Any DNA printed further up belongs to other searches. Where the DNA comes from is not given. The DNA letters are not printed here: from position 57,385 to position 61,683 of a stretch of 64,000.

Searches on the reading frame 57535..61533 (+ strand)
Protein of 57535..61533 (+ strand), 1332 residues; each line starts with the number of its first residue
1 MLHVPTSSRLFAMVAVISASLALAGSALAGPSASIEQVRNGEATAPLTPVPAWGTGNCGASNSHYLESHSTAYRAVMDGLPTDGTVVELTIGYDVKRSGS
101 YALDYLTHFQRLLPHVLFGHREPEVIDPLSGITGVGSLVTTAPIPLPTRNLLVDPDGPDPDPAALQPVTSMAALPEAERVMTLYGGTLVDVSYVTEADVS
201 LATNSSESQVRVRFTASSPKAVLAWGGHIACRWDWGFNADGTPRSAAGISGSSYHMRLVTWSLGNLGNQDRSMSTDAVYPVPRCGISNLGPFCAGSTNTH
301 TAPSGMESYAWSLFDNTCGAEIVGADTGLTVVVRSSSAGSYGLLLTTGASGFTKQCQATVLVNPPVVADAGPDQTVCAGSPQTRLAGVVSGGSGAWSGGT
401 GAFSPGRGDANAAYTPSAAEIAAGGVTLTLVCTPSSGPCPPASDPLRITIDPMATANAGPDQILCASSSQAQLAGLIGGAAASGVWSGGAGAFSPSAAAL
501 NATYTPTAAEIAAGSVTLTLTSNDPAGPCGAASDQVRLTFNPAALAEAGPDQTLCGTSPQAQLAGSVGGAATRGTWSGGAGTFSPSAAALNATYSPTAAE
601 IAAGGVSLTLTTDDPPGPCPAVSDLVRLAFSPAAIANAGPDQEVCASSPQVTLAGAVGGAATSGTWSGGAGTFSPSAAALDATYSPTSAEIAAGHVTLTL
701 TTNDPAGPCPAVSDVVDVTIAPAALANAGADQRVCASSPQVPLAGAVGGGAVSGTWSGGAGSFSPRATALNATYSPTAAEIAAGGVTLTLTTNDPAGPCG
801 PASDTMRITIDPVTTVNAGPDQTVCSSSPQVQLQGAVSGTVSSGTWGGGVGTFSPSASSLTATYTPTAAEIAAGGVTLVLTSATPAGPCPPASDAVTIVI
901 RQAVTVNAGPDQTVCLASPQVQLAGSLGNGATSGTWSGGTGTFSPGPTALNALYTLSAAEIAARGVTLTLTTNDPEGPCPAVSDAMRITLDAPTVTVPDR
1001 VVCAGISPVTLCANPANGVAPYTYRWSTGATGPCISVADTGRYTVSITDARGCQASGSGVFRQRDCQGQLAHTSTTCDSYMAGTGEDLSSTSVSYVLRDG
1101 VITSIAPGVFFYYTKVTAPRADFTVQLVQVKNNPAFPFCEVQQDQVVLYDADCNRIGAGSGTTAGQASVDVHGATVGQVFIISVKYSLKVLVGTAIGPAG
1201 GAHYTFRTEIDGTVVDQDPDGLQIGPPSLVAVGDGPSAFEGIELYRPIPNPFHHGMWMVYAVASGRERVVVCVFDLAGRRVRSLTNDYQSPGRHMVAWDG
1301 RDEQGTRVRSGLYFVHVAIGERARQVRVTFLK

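Call 44: search_protein_families(library=pfam, proteins=[window:57535-61533:+], max_evalue=0.00001)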
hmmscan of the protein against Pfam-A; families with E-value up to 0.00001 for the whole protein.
window:57535-61533:+ (1332 aa): 1 family
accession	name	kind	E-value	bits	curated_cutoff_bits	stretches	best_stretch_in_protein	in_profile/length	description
PF13860.13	FlgD_ig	-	3.2e-10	40.3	27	1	1262-1318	18-74/79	FlgD Ig-like domain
